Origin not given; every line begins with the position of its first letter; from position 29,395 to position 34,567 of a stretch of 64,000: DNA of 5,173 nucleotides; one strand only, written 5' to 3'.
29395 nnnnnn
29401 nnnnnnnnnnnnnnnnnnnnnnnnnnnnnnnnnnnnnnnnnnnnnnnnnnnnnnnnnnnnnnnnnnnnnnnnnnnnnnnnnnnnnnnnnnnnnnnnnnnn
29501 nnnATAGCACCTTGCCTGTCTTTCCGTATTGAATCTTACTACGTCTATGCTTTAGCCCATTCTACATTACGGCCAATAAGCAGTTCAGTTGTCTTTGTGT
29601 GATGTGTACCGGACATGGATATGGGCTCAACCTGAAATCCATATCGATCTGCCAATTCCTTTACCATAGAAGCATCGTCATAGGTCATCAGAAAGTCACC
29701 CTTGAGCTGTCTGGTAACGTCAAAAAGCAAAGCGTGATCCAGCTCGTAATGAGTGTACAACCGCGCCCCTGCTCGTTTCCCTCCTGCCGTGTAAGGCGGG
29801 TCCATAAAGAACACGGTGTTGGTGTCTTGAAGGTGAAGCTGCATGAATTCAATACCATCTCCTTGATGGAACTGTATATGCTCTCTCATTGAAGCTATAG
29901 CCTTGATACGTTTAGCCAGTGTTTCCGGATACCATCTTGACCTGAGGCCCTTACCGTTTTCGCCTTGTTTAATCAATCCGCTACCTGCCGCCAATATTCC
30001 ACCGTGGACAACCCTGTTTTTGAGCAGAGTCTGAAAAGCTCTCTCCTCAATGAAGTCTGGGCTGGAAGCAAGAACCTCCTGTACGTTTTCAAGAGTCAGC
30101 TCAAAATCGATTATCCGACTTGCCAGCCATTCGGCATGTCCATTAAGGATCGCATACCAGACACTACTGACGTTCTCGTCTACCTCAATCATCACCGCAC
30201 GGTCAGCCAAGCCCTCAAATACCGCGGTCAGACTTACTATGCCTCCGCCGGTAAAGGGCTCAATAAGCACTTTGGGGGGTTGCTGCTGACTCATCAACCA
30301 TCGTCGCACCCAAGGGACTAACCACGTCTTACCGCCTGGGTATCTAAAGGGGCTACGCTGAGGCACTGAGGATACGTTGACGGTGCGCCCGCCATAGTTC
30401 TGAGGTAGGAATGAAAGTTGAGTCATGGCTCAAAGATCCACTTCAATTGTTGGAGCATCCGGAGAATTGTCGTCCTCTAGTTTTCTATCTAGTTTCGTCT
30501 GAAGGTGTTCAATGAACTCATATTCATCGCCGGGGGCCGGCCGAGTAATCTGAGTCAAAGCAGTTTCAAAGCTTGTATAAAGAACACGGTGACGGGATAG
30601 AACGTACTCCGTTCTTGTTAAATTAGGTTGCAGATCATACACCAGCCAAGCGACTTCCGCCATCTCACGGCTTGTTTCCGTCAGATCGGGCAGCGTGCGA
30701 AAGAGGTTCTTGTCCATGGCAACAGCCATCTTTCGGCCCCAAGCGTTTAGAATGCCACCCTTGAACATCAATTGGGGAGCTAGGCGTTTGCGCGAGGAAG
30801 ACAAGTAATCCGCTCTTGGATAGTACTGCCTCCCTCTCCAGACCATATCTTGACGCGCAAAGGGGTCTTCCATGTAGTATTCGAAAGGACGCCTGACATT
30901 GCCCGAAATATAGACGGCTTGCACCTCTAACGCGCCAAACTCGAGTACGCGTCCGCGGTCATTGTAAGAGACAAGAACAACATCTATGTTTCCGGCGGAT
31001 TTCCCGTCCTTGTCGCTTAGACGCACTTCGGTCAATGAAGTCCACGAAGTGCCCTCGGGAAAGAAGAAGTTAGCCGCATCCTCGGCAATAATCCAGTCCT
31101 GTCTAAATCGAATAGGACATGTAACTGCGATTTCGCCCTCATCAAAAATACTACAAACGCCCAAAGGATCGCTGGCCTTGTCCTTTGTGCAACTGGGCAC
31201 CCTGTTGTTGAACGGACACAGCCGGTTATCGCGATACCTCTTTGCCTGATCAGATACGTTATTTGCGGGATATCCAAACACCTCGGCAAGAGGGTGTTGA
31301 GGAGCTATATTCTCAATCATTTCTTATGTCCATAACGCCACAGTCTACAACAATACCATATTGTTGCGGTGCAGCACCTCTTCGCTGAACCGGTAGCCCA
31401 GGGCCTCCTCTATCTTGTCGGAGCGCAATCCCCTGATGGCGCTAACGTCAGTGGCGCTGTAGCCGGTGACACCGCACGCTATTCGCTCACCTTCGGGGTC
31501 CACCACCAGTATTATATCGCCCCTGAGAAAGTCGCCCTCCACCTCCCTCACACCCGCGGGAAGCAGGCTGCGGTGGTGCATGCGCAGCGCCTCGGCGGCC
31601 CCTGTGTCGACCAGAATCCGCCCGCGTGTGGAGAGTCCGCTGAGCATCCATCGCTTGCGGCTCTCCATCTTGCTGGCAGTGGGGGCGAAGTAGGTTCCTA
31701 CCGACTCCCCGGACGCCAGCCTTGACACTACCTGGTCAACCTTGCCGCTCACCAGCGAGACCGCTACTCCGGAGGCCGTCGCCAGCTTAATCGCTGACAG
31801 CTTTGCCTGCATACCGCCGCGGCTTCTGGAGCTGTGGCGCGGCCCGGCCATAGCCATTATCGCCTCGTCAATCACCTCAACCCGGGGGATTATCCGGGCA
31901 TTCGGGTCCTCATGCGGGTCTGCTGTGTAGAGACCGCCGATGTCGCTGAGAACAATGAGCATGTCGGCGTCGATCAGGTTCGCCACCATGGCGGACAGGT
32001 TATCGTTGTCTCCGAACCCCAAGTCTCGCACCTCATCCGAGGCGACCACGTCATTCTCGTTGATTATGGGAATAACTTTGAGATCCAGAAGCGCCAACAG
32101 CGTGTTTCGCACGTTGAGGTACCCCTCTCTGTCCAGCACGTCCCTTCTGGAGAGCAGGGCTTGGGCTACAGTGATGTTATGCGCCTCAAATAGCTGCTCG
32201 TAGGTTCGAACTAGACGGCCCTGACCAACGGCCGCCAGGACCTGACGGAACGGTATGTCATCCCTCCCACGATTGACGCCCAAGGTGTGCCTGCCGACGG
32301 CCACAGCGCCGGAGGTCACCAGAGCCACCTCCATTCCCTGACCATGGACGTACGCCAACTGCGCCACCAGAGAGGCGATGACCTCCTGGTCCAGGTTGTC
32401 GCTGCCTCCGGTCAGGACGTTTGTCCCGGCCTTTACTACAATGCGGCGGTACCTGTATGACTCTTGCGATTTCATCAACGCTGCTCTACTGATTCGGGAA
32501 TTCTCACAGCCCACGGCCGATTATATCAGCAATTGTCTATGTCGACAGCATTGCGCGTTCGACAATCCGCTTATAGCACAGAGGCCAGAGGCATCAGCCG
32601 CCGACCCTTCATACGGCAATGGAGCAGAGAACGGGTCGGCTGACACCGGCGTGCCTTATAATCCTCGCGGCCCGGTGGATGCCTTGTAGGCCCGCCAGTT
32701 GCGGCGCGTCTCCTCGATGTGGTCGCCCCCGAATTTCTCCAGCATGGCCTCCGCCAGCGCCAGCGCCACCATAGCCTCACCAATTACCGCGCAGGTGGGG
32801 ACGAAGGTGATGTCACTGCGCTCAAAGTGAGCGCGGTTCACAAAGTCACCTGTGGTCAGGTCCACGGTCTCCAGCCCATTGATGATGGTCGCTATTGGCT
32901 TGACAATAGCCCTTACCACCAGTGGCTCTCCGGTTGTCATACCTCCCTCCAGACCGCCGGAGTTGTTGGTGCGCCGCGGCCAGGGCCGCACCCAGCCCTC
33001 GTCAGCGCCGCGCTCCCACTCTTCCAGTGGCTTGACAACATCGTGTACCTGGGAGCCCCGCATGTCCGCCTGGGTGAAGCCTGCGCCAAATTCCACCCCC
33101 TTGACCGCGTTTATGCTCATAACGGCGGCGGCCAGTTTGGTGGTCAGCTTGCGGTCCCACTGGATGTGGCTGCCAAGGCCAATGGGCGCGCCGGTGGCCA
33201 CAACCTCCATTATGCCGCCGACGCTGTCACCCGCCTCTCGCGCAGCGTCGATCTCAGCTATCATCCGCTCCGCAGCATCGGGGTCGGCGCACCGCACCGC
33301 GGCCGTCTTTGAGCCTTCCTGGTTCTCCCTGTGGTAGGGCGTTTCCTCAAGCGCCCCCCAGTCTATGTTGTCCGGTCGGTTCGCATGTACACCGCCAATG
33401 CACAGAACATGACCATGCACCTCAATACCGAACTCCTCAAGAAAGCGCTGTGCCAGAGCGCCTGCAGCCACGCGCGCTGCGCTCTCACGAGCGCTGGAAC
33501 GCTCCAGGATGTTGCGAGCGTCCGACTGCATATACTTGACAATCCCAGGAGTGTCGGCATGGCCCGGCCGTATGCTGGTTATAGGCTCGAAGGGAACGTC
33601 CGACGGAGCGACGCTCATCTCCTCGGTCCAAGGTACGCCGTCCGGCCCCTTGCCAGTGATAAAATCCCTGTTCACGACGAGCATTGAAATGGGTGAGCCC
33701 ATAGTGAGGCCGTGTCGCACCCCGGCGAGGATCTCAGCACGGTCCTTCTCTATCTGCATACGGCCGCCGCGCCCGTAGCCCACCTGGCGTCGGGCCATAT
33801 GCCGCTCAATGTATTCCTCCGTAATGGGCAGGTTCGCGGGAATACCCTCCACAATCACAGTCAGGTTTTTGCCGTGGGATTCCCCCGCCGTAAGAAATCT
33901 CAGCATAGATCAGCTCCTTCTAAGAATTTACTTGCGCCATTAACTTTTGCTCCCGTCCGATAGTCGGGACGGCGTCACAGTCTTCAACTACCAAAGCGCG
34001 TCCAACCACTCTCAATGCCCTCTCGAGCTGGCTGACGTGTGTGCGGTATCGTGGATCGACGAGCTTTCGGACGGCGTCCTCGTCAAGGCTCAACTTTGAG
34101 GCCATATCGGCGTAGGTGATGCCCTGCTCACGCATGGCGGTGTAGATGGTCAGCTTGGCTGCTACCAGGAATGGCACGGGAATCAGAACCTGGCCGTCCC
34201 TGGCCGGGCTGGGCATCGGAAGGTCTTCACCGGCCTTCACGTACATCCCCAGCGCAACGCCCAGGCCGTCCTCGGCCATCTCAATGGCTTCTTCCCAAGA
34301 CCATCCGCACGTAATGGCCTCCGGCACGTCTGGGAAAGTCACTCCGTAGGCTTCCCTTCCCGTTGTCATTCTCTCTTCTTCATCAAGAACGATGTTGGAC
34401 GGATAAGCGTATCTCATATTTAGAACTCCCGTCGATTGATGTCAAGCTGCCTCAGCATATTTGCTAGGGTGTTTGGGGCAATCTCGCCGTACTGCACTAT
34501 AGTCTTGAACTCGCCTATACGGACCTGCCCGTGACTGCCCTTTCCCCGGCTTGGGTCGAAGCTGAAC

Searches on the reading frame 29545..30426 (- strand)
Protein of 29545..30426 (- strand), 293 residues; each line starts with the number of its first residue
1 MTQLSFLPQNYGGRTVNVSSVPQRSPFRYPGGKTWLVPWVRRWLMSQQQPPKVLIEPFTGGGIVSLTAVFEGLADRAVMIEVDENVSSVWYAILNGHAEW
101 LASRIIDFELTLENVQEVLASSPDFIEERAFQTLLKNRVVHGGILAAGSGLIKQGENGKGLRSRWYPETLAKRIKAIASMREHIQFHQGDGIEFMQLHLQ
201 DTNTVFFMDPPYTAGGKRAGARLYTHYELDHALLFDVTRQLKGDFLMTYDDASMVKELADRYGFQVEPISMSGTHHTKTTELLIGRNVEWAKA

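Call 71: search_protein_families(library=pfam, proteins=[window:29545-30426:-], max_evalue=0.0001)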
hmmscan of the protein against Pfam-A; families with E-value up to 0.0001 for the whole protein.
window:29545-30426:- (293 aa): 1 family
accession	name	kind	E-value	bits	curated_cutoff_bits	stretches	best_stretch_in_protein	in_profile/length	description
PF02086.21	MethyltransfD12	-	4.8e-12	46.6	22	1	29-262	1-242/253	D12 class N6 adenine-specific DNA methyltransferase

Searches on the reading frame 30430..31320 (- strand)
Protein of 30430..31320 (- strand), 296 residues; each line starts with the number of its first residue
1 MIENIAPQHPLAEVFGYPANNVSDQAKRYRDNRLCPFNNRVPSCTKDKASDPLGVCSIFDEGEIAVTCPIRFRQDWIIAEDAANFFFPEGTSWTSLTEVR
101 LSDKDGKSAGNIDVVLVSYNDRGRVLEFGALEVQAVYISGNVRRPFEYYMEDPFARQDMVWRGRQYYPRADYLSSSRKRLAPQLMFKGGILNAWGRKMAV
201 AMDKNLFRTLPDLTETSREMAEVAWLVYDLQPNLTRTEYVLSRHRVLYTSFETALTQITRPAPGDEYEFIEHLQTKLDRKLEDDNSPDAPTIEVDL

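Call 71: search_protein_families(library=pfam, proteins=[window:30430-31320:-], max_evalue=0.0001)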
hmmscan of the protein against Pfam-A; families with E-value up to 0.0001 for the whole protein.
window:30430-31320:- (296 aa): 1 family
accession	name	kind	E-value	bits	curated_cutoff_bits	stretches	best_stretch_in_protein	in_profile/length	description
PF12183.14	NotI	-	1.1e-60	205.3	22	1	23-240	4-237/238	Restriction endonuclease NotI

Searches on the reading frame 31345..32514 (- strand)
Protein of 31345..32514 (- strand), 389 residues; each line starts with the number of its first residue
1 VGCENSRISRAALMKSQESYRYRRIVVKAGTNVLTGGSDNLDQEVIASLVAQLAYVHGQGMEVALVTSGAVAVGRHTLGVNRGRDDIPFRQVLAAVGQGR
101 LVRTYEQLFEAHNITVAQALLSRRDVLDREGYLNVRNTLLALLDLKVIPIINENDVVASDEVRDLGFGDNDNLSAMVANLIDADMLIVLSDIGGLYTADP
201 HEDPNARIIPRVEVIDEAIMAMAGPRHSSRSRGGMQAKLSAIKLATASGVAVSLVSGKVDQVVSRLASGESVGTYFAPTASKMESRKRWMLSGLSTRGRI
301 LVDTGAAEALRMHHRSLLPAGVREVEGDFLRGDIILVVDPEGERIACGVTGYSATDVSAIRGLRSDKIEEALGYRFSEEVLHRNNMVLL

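Call 71: search_protein_families(library=pfam, proteins=[window:31345-32514:-], max_evalue=0.0001)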
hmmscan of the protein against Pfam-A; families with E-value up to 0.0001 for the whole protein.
window:31345-32514:- (389 aa): 2 families
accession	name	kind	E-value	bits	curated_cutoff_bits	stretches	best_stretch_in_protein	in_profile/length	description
PF00696.33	AA_kinase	-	7.5e-40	137.5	24.9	1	24-250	2-228/234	Amino acid kinase family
PF01472.26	PUA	-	7.8e-18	64.6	24.8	1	298-370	1-72/74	PUA domain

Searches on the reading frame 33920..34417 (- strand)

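Call 4: search_protein_families(library=pfam, proteins=[window:33920-34417:-], max_evalue=0.1)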
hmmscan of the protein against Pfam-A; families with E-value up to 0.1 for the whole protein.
window:33920-34417:- (165 aa): 3 families
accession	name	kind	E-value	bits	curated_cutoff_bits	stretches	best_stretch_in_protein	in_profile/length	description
PF15919.11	HicB_lk_antitox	-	3e-09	37.5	27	1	21-71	10-60/123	HicB_like antitoxin of bacterial toxin-antitoxin system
PF13560.12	HTH_31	-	0.043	14.6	27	0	96-140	11-56/64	Helix-turn-helix domain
PF15970.11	HicB-like_2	-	0.075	13.7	30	0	22-88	13-79/81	HicB_like antitoxin of bacterial toxin-antitoxin system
